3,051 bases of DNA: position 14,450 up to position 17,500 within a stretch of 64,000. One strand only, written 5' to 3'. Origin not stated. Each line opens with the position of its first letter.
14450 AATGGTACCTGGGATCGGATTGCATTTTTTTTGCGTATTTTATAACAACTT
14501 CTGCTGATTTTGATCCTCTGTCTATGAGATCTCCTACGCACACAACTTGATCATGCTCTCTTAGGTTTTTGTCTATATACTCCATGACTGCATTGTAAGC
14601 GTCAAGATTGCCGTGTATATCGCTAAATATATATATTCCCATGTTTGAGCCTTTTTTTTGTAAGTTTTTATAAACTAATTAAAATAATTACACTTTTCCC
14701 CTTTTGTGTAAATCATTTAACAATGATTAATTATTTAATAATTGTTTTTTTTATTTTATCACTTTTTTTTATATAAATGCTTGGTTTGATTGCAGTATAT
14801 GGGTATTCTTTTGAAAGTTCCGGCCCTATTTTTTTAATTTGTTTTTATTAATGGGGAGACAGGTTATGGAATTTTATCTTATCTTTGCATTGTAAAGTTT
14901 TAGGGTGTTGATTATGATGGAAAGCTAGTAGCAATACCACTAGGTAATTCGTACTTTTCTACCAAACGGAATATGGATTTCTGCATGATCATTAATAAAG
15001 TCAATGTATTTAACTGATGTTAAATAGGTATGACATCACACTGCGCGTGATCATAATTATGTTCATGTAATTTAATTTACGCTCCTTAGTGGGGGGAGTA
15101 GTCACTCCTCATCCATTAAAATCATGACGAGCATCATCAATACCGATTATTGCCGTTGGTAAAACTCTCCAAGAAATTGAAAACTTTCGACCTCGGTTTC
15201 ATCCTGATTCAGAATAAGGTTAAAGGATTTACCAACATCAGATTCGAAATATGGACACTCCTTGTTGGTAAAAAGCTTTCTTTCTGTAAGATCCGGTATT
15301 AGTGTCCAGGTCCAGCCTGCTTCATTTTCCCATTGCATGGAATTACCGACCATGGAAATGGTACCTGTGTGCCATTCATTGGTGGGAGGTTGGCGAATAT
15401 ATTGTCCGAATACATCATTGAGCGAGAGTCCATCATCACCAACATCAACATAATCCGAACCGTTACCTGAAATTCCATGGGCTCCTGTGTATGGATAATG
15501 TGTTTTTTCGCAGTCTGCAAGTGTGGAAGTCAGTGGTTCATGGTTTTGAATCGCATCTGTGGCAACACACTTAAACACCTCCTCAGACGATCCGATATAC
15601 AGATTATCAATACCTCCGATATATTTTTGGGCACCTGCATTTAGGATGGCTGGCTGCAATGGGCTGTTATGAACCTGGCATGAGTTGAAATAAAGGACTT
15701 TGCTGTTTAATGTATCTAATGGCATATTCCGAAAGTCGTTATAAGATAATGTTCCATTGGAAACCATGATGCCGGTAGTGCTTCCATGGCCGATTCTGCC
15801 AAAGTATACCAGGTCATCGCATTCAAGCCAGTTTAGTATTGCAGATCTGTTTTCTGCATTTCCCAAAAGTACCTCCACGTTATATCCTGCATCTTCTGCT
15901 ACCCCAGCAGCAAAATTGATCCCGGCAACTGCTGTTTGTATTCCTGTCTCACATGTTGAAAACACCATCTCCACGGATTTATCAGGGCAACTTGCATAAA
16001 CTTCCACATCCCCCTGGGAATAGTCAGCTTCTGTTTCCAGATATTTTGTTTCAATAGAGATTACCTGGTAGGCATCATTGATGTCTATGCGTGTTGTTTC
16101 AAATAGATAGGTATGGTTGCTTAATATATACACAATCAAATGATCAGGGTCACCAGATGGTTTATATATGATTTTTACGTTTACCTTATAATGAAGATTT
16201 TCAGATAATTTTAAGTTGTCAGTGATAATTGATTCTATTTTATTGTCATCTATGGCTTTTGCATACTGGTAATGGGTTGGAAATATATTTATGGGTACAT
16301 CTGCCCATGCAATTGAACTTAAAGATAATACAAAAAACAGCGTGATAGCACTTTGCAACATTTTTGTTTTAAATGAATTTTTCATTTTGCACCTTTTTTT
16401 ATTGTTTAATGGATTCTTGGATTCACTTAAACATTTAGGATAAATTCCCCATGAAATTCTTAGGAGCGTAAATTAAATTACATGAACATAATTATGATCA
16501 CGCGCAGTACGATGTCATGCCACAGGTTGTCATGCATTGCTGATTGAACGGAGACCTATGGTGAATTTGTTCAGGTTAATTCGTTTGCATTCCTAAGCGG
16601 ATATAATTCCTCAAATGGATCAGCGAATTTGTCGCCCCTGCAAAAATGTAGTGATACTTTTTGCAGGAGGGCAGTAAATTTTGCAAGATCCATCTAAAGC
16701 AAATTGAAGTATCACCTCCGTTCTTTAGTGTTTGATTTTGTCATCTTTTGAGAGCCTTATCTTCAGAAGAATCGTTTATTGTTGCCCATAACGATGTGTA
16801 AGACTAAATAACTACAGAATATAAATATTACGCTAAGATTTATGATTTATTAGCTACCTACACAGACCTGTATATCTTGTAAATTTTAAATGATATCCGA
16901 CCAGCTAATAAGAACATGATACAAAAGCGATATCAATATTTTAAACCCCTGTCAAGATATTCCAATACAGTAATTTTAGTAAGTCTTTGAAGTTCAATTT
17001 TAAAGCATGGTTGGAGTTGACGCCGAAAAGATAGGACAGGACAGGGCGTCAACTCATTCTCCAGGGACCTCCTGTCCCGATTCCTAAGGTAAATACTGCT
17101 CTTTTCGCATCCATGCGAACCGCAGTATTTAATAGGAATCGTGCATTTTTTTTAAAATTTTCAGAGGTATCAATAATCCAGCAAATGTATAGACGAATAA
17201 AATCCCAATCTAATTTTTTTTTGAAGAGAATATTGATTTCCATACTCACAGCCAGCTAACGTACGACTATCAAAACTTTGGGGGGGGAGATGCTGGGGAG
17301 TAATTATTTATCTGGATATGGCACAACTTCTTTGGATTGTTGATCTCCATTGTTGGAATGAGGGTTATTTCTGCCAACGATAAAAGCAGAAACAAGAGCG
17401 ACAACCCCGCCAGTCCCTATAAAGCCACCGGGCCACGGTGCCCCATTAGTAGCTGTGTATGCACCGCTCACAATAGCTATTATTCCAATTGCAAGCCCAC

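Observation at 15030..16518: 46-bp perfect inverted repeat flanking a complete protease gene, with the promoter outside the repeats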

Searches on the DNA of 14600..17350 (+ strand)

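Call 23: search_rna_families(source=window, start=14600, end=17350, threshold=evalue, max_evalue=1)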
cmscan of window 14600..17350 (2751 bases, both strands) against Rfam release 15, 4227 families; matches with E-value up to 1: 0.
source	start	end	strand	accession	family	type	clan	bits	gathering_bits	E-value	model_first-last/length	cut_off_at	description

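Call 51: search_dna_similar(query=window:15020-15095:+, collection=plasmids, mode=distant, max_evalue=10, max_rows=15)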
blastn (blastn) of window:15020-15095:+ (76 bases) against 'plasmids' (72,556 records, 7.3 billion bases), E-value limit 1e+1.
Records with a match: 5; places in all: 5; records where one place covers at least 80% of the query: 0.
Best place of each record, by identity: 80-90% 5.
By first word of the organism name: Acinetobacter 2; Bacillus 1; uncultured 1; bacterium 1.
By predicted mobility (MOB-suite, as given by PLSDB): conjugative 2; mobilizable 2; non-mobilizable 1.
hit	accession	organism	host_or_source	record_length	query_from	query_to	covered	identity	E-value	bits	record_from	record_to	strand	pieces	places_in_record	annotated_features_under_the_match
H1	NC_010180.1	Bacillus mycoides KBAB4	-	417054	34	60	36%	88.9%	7e+0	37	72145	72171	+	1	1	none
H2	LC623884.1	uncultured bacterium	-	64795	32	58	36%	88.9%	7e+0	37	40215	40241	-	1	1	HD domain-containing protein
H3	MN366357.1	bacterium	-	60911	32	58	36%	88.9%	7e+0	37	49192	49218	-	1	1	hypothetical protein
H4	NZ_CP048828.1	Acinetobacter baumannii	Duck,mixed culture,trachea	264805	32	58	36%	88.9%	7e+0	37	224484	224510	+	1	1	none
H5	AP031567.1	Acinetobacter towneri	-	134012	32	58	36%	88.9%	7e+0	37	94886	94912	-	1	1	HD domain-containing protein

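Call 52: search_dna_similar(query=window:15020-15095:+, collection=phages, mode=distant, max_evalue=10, max_rows=15)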
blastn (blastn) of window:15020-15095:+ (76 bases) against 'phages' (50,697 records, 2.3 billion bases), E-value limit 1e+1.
Records with a match: 9; places in all: 9; records where one place covers at least 80% of the query: 0.
Best place of each record, by identity: >=99% 2; 95-99% 2; 90-95% 5.
By first word of the organism name: Aeromonas 3; Listeria 2; Klebsiella 1; Fusobacterium 1; Megaira 1; uncultured 1.
By host as written in the record: Aeromonas hydrophila 2; Listeria monocytogenes 2; Klebsiella aerogenes 1; Aeromonas sp. 1; Fusobacterium sp. 1; Candidatus Megaira polyxenophila 1; - 1.
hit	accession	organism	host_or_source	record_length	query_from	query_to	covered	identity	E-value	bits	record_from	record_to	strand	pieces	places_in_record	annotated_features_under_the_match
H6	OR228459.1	Klebsiella phage fENko-Kae01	Klebsiella aerogenes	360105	31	61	41%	90.3%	5e-2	41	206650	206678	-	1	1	hypothetical protein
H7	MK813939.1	Aeromonas phage 4L372D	Aeromonas hydrophila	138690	37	59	30%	91.3%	8e+0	34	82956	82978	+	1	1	4L372D_139: hypothetical protein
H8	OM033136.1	Aeromonas phage phiA047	Aeromonas sp.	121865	37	59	30%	91.3%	8e+0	34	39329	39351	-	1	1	hypothetical protein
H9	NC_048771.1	Aeromonas phage 4L372D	Aeromonas hydrophila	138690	37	59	30%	91.3%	8e+0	34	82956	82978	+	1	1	4L372D_139: hypothetical protein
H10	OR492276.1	Fusobacterium phage phiKSUM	Fusobacterium sp.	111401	31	53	30%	91.3%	8e+0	34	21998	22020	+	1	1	endolysin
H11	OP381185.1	Megaira polyxenophila phage MAnkyphage_25.80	Candidatus Megaira polyxenophila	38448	39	59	28%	95.2%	8e+0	35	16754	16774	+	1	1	none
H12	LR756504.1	uncultured phage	metagenomic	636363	34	54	28%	95.2%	8e+0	35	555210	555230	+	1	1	record has no annotation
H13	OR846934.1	Listeria phage LM 4-11-1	Listeria monocytogenes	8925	34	51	24%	100.0%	8e+0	34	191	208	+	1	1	record has no annotation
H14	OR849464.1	Listeria phage LM 4-14-1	Listeria monocytogenes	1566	34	51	24%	100.0%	8e+0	34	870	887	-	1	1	record has no annotation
